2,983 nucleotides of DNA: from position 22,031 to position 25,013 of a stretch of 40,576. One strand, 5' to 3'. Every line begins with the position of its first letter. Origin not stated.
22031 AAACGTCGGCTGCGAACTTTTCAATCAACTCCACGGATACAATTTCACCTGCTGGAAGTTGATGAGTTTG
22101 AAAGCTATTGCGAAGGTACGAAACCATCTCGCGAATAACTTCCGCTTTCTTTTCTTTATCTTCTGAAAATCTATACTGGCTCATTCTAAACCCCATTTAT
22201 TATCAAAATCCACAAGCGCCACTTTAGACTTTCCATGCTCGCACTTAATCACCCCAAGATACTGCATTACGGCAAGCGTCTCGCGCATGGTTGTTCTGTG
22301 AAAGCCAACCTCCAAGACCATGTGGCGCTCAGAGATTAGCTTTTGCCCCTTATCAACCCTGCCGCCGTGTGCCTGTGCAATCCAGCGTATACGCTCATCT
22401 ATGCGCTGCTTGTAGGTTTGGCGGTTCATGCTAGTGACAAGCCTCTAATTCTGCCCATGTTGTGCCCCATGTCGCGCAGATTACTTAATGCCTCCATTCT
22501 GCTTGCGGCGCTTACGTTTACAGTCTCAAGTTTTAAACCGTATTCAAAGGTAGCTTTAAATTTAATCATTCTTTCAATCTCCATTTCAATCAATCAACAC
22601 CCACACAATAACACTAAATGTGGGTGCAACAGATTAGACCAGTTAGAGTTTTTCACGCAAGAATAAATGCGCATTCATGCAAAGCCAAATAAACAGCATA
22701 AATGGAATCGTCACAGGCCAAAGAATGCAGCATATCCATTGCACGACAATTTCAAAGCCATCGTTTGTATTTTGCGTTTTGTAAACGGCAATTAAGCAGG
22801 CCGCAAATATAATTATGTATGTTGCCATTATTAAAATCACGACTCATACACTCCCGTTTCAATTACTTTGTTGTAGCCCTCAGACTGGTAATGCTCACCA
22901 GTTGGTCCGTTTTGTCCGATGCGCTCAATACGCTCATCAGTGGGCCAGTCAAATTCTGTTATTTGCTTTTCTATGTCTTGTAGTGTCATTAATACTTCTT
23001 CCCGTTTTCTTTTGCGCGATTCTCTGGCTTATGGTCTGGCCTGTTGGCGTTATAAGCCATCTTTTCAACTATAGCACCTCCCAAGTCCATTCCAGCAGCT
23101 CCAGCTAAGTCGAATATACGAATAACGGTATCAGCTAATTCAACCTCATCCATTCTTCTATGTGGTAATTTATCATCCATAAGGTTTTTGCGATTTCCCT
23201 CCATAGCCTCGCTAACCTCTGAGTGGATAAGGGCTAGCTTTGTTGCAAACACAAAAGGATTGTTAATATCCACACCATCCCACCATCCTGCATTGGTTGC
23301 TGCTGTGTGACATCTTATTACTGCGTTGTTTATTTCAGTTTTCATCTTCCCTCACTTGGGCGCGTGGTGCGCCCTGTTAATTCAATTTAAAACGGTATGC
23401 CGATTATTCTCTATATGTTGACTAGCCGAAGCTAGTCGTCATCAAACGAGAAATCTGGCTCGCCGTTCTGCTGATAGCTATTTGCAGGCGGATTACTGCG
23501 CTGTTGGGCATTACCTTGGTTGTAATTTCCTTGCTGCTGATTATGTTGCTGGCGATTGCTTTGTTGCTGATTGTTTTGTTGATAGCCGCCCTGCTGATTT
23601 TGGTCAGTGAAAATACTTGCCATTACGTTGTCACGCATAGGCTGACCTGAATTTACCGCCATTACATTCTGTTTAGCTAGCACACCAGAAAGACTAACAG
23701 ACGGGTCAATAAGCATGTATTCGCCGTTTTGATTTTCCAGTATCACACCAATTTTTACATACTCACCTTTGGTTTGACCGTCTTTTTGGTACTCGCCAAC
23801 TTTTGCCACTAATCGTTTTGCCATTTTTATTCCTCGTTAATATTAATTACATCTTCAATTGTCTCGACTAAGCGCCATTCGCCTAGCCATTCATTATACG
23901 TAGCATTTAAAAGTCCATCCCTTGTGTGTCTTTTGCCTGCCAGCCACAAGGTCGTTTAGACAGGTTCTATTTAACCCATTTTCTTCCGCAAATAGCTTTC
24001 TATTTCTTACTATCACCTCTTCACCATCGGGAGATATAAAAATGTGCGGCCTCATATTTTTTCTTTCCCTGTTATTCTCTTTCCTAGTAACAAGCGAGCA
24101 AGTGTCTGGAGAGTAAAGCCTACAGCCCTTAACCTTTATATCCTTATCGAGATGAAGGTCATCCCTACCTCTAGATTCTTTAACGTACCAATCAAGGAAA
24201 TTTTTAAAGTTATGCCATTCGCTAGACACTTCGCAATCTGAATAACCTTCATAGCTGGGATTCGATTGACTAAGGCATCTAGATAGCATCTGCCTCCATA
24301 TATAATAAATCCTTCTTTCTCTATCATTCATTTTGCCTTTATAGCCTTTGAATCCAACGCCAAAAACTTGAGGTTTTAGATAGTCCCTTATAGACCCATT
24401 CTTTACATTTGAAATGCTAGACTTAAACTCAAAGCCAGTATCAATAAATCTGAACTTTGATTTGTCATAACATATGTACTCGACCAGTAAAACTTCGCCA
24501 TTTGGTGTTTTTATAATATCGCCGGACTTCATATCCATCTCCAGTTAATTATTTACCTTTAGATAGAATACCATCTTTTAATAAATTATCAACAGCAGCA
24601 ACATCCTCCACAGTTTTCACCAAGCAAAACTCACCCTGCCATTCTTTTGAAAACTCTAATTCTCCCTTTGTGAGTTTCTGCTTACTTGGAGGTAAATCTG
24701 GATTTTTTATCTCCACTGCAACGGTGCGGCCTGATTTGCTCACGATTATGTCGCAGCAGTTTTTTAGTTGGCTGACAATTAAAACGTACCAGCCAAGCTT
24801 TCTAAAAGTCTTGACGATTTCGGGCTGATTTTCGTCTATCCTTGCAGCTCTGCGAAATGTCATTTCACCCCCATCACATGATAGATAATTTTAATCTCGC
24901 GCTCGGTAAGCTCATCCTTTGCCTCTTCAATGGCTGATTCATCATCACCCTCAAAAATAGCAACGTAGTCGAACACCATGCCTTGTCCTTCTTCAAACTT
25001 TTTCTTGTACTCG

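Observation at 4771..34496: Conserved roughly 21-bp element TTAAC-N6-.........(R) recurring at intergenic junctions throughout the genome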

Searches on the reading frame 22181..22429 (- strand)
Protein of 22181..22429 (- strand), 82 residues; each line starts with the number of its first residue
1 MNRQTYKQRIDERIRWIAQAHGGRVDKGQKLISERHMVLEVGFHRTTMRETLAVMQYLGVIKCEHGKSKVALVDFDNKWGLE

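Call 15: search_protein_families(library=pfam, proteins=[window:22181-22429:-], max_evalue=0.01)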
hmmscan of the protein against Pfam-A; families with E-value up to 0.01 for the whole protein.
window:22181-22429:- (82 aa): 1 family
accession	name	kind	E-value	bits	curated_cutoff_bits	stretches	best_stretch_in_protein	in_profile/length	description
PF00392.27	GntR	-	0.0041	17.2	27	1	21-68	14-61/64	Bacterial regulatory proteins, gntR family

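Call 23: search_solved_structures(query=window:22181-22429:-, max_evalue=10, show_alignments=2)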
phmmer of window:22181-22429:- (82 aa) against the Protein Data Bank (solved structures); distinct sequences matched with E-value up to 10: 12.
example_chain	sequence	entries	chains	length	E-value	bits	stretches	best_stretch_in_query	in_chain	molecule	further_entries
9wfi_A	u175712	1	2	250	2.2e-05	28.3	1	7-68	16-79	Uncharacterized HTH-type transcriptional regulator Rv0494,Fatty acid metabolism regulator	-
2di3_A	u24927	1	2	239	0.0069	20.4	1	15-66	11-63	Bacterial regulatory proteins, GntR family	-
1s6i_A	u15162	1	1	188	0.1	16.7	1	9-66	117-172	Calcium-dependent protein kinase SK5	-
5dv5_A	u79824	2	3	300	0.17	16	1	20-68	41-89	GntR family transcriptional regulator | Fatty acid metabolism regulator protein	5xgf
4p9u_E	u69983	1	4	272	0.17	16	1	20-68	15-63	Fatty acid metabolism regulator protein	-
4p96_A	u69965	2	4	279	0.17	15.9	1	20-68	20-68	Fatty acid metabolism regulator protein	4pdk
8y3z_A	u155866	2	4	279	0.18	15.9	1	20-68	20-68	Fatty acid metabolism regulator protein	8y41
8p4y_A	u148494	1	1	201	0.52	14.4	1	7-37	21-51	Protein origami triangle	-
6on4_A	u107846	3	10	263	0.7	14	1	24-67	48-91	HTH-type transcriptional repressor NanR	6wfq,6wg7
8pqm_A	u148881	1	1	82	0.8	13.8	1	19-68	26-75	FadR family transcriptional regulator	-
1hw1_A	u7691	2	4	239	0.8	13.8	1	23-68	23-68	FATTY ACID METABOLISM REGULATOR PROTEIN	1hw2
1e2x_A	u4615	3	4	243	0.82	13.8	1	23-68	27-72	FATTY ACID METABOLISM REGULATOR PROTEIN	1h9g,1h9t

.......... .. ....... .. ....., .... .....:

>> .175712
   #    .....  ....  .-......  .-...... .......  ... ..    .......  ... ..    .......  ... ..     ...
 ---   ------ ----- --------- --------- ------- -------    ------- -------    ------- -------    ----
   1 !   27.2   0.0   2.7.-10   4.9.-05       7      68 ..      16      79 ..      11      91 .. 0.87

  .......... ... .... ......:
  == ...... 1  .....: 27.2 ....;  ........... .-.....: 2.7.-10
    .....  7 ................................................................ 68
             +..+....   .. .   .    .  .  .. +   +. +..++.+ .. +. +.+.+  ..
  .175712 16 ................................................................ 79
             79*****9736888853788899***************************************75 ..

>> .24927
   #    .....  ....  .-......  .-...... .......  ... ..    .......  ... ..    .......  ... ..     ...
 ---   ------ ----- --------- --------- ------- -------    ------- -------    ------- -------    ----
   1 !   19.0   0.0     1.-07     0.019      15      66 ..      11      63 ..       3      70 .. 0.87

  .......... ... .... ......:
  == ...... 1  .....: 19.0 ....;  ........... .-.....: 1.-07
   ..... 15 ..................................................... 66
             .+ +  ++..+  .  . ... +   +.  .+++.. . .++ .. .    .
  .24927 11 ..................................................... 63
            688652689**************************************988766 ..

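Call 42: find_homologous_proteins(query=window:22181-22426:-, max_evalue=0.001)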
Query window:22181-22426:- (81 aa): 2 proteins with E <= 0.001 among 3 candidates.
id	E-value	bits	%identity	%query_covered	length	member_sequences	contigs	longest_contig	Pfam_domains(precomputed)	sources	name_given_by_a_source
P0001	6.0e-46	172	96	100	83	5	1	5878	-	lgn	-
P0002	4.4e-35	137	77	100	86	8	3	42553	-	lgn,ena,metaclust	metaclust:\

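Call 50: predict_structure(protein=window:22181-22429:-)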
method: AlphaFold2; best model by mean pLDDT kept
length: 82 residues; sequences in the alignment: 1
mean_pLDDT: 66.7   pTM: 0.50
mean pLDDT of the five models: 66.7, 64.9, 62.4, 58.4, 57.3
residues with pLDDT >= 90: 0; 70-90: 30; 50-70: 49; < 50: 3
segments of 3 or more residues with pLDDT < 50: 80-82
pLDDT, mean of each block of 10 residues (from residue 1): 70 72 70 74 66 65 59 62 39
secondary structure, 60 per line:
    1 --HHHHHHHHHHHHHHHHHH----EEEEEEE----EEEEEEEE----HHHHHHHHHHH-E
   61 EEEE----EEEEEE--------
elements in order: H3-20 E25-31 E36-43 H48-58 E60-64 E69-74

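Call 51: search_protein_representatives(protein=window:22181-22429:-)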
Query: 82 residues. Proteins with E-value up to 0.001 (for the whole library): 17; up to 1e-10: 1; up to 1e-30: 0. The best 17 are listed.
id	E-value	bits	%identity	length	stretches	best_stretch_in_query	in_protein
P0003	1.3e-15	73.7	50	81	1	1-74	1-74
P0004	2.2e-10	57.0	39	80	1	2-79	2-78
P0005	1.0e-07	48.5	31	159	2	11-75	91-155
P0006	1.3e-06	45.0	32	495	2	17-70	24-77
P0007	5.4e-06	43.0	33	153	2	24-76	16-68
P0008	1.3e-05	41.8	36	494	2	24-68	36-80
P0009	2.2e-05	41.1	30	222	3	15-69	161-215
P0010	5.6e-05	39.8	35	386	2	8-68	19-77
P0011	8.1e-05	39.3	34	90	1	5-74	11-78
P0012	1.0e-04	39.0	42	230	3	8-36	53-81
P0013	1.5e-04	38.5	32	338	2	23-81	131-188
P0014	2.1e-04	38.0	33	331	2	19-71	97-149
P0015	5.3e-04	36.7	35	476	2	19-68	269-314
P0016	7.6e-04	36.2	38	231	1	21-76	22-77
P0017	7.6e-04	36.2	42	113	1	10-69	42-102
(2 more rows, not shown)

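Call 54: find_encoding_contigs(protein=P0003, flank=10000, max_places=3)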
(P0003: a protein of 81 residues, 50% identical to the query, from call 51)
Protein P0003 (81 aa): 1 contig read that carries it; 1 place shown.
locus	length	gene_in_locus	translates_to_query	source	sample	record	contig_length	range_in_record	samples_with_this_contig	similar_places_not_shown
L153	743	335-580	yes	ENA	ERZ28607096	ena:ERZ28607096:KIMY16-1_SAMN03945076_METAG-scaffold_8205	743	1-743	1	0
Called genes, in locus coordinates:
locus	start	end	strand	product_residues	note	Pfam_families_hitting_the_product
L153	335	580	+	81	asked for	PF00392:GntR (faint)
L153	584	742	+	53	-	?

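Call 55: find_encoding_contigs(protein=P0004, flank=10000, max_places=3)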
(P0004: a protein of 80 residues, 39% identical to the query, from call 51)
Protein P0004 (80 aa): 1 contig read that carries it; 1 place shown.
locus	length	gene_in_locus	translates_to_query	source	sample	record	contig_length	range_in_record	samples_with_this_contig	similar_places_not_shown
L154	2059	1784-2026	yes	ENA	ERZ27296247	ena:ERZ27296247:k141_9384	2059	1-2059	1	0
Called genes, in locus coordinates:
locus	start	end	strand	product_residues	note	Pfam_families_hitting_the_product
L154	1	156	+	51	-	?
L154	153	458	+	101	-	-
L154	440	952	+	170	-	PF00436:SSB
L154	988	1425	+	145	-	PF00692:dUTPase, PF22769:DCD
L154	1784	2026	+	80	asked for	-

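Call 56: find_encoding_contigs(protein=P0002, flank=10000, max_places=3)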
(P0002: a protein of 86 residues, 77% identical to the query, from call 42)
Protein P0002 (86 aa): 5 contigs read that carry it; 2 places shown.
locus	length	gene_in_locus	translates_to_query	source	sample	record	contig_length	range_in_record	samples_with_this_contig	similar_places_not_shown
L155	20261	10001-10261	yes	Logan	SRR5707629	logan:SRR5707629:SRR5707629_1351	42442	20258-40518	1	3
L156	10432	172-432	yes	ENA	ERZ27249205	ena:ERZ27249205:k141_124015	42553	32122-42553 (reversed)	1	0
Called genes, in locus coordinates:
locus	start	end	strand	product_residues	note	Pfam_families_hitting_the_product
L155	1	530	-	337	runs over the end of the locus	PF01507:PAPS_reduct (weak)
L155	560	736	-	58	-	-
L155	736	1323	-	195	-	-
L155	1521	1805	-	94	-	-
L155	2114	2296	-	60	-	-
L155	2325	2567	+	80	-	PF14549:P22_Cro (weak), PF15943:YdaS_toxin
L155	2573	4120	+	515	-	PF13148:DUF3987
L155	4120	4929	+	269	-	PF01807:Zn_ribbon_DnaG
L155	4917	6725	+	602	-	PF04851:ResIII, PF00271:Helicase_C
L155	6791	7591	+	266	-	PF12684:DUF3799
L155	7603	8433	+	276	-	PF03837:RecT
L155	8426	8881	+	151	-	-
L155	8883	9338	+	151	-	PF00436:SSB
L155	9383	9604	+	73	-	-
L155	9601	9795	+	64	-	-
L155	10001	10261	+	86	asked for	-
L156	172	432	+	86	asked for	-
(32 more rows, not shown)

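Call 58: predict_structure(alignment_id=A1)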
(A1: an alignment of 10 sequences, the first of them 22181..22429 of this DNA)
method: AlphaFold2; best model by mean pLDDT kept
length: 82 residues; sequences in the alignment: 10
mean_pLDDT: 87.2   pTM: 0.72
mean pLDDT of the five models: 87.2, 86.3, 85.9, 85.6, 84.6
residues with pLDDT >= 90: 34; 70-90: 44; 50-70: 3; < 50: 1
segments of 3 or more residues with pLDDT < 50: none
pLDDT, mean of each block of 10 residues (from residue 1): 74 90 93 89 88 91 86 91 70
secondary structure, 60 per line:
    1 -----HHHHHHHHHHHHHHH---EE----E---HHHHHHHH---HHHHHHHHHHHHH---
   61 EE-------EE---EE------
elements in order: H6-20 H34-41 H45-57

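Call 63: fold_search(model_id=the predicted structure, library=pdb)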
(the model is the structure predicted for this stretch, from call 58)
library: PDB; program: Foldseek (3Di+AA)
matches with E <= 10: 1651; with E <= 0.001: 0
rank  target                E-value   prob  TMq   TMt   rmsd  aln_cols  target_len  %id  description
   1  8pqm                  1.5e-03  1.00  0.62  0.66   3.9        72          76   14  The DNA-binding domain of L-lactate utilization repressor (LutR-DBD) from Bacillus subtilis (released 2025-01-29)
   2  6on4_A                1.8e-03  1.00  0.63  0.26   3.8        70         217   18  Crystal structure of the GntR-type sialoregulator NanR from Escherichia coli, in complex with sialic acid (released 2020-07-08)
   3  4egy_B                2.2e-03  1.00  0.61  0.70   3.8        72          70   19  Crystal Structure of AraR(DBD) in complex with operator ORA1 (released 2013-02-06)
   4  5dv5_A                3.3e-03  1.00  0.65  0.21   2.7        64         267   28  The fatty acid-responsive FadR repressor of Vibrio alginolyticus complex with Palmitoyl-CoA (released 2016-10-05)
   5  8y41_A                3.3e-03  1.00  0.60  0.21   2.9        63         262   25  VcFadRqm, mutant protein of Fatty Acid Responsive Transcription Factor from Vibrio cholerae, in Complex with oleoyl-Co (released 2025-02-05)
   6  8y3z_A                3.7e-03  1.00  0.58  0.19   2.9        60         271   27  VcFadRqm, Genetically engineered mutants of Vibrio cholerae fadR, in Complex with DNA (released 2025-02-05)
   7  5d4r_B                3.7e-03  1.00  0.59  0.67   3.2        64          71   22  Crystal Structure of AraR(DBD) in complex with operator ORE1 (released 2015-11-04)
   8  1h9g                  6.0e-03  1.00  0.62  0.25   2.8        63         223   27  FadR, FATTY ACID RESPONSIVE TRANSCRIPTION FACTOR FROM E. COLI, in complex with myristoyl-CoA (released 2001-03-09)
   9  4p9u_A                6.4e-03  1.00  0.60  0.19   2.5        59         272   29  FadR, Fatty Acid Responsive Transcription Factor from Vibrio cholerae, in Complex with DNA (released 2015-02-04)
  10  5kvr                  7.3e-03  1.00  0.63  0.67   3.9        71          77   15  X-Ray Crystal Structure of a Fragment (1-75) of a Transcriptional Regulator PdhR from Escherichia coli CFT073 (released 2016-11-02)
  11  4ham                  7.3e-03  1.00  0.61  0.39   4.1        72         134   17  Crystal Structure of Transcriptional Antiterminator from Listeria monocytogenes EGD-e (released 2012-10-17)
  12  5d4s_B                8.4e-03  1.00  0.60  0.59   3.6        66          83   23  Crystal Structure of AraR(DBD) in complex with operator ORX1 (released 2015-11-04)
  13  4r1h_B                8.4e-03  1.00  0.62  0.47   3.9        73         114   19  GntR family transcriptional regulator from Listeria monocytogenes (released 2014-08-20)
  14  4egz_B                9.0e-03  1.00  0.59  0.59   3.6        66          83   23  Crystal Structure of AraR(DBD) in complex with operator ORR3 (released 2013-02-06)
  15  4p96_A                1.1e-02  1.00  0.64  0.21   4.0        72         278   22  FadR, Fatty Acid Responsive Transcription Factor from Vibrio cholerae (released 2015-02-04)
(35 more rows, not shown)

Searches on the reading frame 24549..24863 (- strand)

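Call 48: search_protein_families(library=phrogs, proteins=[window:24549-24863:-], max_evalue=0.001)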
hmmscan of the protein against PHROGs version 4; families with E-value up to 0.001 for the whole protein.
window:24549-24863:- (104 aa): 1 family
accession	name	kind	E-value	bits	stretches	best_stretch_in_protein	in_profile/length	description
phrog_93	-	DNA, RNA and nucleotide metabolism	1.1e-05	25.3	1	14-97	359-440/613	endonuclease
